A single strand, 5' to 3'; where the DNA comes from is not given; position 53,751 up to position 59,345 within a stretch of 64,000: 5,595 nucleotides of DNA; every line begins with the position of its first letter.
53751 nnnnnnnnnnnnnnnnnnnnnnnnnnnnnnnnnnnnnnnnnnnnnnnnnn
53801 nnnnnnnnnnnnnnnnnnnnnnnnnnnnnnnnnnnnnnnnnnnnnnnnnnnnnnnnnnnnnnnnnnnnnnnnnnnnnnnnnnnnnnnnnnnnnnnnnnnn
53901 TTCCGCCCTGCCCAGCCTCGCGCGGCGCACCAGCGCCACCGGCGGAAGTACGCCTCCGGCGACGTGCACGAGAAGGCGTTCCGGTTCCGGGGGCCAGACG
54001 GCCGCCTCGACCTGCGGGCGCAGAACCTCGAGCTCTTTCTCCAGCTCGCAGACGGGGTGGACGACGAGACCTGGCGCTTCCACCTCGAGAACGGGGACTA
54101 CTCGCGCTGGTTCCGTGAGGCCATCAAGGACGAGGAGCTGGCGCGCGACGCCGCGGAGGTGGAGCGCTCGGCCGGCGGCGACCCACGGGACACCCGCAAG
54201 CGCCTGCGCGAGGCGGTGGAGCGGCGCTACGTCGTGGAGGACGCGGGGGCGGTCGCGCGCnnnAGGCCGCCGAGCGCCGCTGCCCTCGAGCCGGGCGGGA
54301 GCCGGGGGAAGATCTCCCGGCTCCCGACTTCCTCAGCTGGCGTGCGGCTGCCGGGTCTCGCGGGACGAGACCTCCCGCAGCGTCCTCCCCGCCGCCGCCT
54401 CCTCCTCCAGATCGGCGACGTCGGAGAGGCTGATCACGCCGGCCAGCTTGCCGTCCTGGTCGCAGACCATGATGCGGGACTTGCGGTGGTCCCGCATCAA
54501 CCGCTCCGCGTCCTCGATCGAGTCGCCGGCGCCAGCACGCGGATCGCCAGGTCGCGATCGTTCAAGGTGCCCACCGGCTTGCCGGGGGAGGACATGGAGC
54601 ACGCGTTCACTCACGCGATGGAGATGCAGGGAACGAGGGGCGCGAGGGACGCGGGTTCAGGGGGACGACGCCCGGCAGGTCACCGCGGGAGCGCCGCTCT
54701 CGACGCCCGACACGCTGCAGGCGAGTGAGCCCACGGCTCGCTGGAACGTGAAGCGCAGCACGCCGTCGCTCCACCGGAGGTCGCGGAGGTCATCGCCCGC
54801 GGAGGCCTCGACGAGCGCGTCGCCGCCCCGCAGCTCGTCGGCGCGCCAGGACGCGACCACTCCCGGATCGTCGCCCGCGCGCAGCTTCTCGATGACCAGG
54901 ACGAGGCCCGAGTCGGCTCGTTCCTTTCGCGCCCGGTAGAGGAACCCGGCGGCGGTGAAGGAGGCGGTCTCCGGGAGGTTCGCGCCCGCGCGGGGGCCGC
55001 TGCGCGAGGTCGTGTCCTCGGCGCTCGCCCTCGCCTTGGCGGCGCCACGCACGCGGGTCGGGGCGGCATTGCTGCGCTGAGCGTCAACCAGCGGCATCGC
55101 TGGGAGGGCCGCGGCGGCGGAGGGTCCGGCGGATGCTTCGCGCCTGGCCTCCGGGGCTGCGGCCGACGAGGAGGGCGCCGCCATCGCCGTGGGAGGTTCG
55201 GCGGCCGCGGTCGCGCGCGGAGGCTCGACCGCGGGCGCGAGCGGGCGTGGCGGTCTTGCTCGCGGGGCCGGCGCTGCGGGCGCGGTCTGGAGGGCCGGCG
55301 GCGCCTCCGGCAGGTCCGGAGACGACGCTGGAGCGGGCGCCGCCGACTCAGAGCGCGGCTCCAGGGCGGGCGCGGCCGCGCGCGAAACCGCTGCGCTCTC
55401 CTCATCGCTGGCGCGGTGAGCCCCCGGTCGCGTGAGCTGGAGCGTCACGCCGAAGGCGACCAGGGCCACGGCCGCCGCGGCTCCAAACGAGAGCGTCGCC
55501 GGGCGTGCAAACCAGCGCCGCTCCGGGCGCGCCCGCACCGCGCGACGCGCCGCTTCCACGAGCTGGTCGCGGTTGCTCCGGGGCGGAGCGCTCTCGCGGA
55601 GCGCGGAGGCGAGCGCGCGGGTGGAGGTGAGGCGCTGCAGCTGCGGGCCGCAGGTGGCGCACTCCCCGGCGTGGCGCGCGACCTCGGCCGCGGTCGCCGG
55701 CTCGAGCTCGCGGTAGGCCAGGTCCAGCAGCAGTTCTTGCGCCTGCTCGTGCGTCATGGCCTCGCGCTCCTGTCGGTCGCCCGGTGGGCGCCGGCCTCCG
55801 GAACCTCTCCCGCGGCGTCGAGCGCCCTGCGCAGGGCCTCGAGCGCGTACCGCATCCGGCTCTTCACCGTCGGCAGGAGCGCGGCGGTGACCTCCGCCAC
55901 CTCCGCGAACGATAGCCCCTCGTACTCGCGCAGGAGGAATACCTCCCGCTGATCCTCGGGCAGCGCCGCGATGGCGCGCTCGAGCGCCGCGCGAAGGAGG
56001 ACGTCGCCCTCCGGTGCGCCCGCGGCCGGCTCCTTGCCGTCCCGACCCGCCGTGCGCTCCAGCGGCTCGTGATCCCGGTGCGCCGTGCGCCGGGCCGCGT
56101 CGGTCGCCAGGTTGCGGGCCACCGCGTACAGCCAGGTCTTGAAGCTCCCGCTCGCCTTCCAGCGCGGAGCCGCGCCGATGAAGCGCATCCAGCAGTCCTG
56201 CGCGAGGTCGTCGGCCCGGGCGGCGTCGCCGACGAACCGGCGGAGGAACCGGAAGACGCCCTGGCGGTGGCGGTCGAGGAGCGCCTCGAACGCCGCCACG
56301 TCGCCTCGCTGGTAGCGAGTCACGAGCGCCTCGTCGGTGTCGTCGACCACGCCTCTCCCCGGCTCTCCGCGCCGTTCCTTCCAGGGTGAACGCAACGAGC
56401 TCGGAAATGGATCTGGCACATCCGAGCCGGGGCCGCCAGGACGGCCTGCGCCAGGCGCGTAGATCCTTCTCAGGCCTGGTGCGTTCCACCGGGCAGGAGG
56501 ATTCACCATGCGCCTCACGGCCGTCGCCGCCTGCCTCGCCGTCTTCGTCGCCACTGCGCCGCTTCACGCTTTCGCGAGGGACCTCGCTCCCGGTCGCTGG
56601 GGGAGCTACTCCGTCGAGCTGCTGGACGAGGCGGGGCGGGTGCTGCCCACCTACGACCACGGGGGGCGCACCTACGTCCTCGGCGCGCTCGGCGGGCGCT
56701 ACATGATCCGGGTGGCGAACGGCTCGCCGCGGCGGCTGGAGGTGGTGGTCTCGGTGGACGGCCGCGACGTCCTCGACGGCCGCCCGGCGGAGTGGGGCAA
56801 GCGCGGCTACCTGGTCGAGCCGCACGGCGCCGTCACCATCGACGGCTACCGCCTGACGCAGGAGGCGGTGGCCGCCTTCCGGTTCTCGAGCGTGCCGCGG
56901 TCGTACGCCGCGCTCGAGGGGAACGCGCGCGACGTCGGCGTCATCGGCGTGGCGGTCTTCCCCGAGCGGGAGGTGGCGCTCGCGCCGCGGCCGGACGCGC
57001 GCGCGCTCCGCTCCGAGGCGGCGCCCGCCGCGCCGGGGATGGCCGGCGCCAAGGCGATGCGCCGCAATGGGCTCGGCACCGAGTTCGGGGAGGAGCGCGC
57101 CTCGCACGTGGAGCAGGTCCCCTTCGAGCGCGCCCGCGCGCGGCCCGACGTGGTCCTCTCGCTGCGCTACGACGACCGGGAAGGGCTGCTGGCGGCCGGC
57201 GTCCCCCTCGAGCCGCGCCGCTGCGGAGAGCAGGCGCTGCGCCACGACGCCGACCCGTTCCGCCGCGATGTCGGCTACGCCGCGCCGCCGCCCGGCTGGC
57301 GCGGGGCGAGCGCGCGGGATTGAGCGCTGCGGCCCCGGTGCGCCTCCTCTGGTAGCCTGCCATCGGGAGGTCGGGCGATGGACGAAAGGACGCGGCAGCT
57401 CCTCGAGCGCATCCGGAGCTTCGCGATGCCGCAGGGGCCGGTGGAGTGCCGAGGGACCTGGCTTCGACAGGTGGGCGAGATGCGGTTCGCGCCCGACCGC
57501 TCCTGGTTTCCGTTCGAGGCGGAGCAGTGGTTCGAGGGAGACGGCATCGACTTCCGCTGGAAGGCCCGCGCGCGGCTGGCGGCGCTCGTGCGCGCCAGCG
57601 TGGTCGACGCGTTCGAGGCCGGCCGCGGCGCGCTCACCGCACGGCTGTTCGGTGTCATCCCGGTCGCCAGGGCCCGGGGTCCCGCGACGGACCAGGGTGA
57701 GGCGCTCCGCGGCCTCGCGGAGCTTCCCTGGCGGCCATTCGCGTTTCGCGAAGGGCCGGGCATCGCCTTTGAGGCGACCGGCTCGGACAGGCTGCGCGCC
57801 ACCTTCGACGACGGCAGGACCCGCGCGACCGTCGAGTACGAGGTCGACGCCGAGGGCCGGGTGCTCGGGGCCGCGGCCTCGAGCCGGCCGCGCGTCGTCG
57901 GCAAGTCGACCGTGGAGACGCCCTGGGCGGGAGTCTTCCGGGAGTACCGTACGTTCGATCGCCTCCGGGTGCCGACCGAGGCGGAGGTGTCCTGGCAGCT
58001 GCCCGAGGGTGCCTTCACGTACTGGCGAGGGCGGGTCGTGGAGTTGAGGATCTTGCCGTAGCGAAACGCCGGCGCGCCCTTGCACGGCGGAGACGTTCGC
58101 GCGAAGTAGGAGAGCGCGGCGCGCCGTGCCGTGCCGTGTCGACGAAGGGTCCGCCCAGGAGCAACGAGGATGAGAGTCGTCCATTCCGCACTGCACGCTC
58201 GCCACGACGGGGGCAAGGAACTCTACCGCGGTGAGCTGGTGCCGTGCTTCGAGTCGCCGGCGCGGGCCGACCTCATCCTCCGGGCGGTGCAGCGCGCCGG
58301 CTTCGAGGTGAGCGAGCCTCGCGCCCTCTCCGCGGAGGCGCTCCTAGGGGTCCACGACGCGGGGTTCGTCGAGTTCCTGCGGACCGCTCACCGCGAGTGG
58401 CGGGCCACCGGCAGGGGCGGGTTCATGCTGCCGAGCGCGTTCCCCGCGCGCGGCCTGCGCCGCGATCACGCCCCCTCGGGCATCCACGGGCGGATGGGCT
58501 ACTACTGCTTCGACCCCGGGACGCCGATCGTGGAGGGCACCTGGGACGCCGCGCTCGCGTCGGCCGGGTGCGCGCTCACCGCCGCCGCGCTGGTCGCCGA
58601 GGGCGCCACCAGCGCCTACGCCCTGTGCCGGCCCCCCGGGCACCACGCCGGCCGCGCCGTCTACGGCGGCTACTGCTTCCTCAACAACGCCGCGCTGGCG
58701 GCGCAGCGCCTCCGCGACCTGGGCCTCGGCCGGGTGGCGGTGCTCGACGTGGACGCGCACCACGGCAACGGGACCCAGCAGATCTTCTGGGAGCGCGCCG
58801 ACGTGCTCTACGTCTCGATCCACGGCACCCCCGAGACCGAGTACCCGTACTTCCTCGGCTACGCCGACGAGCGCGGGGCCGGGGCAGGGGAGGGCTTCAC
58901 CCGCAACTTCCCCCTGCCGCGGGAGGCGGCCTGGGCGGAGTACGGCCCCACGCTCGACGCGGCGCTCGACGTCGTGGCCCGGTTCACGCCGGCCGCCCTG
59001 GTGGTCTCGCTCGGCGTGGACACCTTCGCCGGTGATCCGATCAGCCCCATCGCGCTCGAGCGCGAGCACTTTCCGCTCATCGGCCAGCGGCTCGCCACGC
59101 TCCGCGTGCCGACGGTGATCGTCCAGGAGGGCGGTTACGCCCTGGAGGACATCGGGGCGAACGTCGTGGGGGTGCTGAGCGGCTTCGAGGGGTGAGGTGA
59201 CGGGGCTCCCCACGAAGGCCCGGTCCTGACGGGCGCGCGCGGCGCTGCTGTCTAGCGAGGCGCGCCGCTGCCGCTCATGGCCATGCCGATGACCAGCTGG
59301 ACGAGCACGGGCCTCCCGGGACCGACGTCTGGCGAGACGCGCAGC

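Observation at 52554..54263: Unusual fusion of a HAD-IIB sugar-phosphatase-type domain with a HerA/DUF87-like P-loop ATPase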

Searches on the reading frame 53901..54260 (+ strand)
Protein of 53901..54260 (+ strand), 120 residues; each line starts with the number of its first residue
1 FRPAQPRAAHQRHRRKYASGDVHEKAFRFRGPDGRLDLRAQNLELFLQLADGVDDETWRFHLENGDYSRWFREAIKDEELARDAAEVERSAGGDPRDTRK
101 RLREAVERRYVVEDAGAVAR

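Call 21: search_protein_families(library=pfam, proteins=[window:53901-54260:+], max_evalue=10)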
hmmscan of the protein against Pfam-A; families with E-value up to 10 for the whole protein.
window:53901-54260:+ (120 aa): 1 family
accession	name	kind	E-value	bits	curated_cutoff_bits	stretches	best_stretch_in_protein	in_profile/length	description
PF19027.5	DUF5752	-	0.0013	18.6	23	1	64-112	57-105/208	Family of unknown function (DUF5752)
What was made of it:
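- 53919..54233 (+): C-terminal domain, aa 456-560. It has a basic RHRRKYA motif, a beta-hairpin and a helical bundle. It corresponds to one OrfY/DUF5752-like repeat (RAQNL, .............). Pfam DUF5752 scores E 0.0013, 18.6 bits, below the cutoff of 23 (call 21).
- On DUF5752 / OrfY: 18.6 bits (E 0.0013) for the isolated domain, against a cutoff of 23 (call 21).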

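Call 60: search_solved_structures(query=A5, max_evalue=10, show_alignments=3)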
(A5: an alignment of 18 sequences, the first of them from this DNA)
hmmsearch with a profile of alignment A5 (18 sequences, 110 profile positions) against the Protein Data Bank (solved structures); distinct sequences matched with E-value up to 10: 4.
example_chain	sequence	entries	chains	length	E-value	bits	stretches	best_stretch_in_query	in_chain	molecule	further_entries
4cso_A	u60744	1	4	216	0.00072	22.9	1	49-105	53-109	ORFY PROTEIN, TRANSCRIPTION FACTOR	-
2i46_A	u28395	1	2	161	1.1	12.7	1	19-48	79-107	Adrenocortical dysplasia protein homolog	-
7tre_C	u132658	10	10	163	1.1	12.7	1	19-48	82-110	Adrenocortical dysplasia protein homolog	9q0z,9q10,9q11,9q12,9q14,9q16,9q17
3nrk_A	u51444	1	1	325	1.3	12.4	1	55-106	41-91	LIC12922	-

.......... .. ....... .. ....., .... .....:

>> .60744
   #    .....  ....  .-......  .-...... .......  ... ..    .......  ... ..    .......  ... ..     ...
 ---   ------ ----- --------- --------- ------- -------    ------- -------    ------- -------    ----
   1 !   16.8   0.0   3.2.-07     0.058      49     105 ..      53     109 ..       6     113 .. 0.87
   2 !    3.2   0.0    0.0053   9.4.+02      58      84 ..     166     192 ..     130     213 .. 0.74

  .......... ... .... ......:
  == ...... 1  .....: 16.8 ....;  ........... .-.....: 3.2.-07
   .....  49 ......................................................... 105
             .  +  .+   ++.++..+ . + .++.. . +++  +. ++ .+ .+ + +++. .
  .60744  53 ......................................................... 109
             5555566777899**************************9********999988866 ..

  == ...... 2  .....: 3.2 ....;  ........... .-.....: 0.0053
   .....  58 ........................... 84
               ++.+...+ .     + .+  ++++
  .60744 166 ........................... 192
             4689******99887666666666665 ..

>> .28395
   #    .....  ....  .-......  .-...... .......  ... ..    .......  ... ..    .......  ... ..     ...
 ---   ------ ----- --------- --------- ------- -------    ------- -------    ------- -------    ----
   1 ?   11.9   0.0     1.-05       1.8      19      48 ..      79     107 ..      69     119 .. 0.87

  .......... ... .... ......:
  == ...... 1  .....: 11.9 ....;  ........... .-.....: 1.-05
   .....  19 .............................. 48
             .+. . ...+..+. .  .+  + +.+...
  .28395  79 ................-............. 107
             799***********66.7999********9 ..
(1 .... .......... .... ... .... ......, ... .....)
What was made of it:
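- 53919..54233 (+): The domain profile against PDB finds 4cso_A (OrfY) at E 7e-4 (call 60).
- On DUF5752 / OrfY: The profile against PDB finds 4cso_A at E 7e-4 (call 60).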

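Call 61: find_homologous_proteins(query=A5, max_evalue=0.001)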
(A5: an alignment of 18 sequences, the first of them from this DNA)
Query A5 (18 sequences) (115 aa, profile of the alignment): 2424 proteins with E <= 0.001 among 8000 candidates; the best 120 are listed.
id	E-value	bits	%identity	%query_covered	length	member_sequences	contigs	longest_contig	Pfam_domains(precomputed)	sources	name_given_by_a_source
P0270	5.1e-51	189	65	93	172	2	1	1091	-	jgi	-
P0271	1.2e-50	188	60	93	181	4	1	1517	-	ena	-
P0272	3.0e-50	187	66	93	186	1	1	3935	-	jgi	jgi:hypothetical protein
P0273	4.2e-50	186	60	90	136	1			-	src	-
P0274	4.3e-50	186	60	90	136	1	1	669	-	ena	-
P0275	7.3e-50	186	62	87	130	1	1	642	-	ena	-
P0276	1.2e-49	185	58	96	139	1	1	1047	-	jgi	jgi:hypothetical protein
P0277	1.6e-49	184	64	91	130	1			-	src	-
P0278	1.7e-49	184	63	87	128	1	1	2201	-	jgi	jgi:hypothetical protein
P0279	2.0e-49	184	57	93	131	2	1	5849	-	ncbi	ncbi:MAG TPA: phosphoglycolate phosphatase, partial [Methylomirabilota bacterium]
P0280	2.2e-49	184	62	93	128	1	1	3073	-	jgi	-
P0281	2.3e-49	184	64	92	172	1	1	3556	-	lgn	-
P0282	2.3e-49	184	58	95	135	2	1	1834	-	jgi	jgi:hypothetical protein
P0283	2.3e-49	184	55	88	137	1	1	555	-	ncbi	-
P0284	2.9e-49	184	58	97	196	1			-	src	-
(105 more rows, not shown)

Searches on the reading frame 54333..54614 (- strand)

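Call 12: search_protein_families(library=pfam, proteins=[window:54333-54614:-], max_evalue=0.001)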
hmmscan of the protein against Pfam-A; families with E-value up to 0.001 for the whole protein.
window:54333-54614:- (93 aa): 1 family
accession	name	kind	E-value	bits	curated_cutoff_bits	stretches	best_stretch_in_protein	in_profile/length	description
PF00571.33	CBS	-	4.6e-09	36.9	24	1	29-68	14-53/57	CBS domain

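Call 89: search_protein_families(library=padloc, proteins=[window:54336-54614:-], max_evalue=0.001)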
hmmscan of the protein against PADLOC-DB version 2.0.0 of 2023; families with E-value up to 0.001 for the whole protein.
window:54336-54614:- (93 aa): 0 families

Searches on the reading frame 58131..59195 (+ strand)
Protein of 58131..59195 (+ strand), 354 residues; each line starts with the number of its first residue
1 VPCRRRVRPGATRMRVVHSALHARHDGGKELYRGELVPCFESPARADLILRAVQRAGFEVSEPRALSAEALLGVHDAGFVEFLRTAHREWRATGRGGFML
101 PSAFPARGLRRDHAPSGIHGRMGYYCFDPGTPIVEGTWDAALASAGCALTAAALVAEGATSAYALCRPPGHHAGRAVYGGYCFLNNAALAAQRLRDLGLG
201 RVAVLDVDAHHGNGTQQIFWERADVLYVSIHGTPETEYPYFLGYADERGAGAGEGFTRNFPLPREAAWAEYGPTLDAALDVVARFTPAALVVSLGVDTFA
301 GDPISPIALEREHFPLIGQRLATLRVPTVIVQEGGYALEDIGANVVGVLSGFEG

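Call 12: search_protein_families(library=pfam, proteins=[window:58131-59195:+], max_evalue=0.001)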
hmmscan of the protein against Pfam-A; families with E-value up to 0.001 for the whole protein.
window:58131-59195:+ (354 aa): 1 family
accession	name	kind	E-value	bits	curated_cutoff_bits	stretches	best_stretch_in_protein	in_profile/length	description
PF00850.24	Hist_deacetyl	-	6.8e-70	236.2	27.9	1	41-348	3-294/298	Histone deacetylase domain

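Call 89: search_protein_families(library=padloc, proteins=[window:58131-59192:+], max_evalue=0.001)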
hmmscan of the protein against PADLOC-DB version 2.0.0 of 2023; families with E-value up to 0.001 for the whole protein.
window:58131-59192:+ (354 aa): 0 families
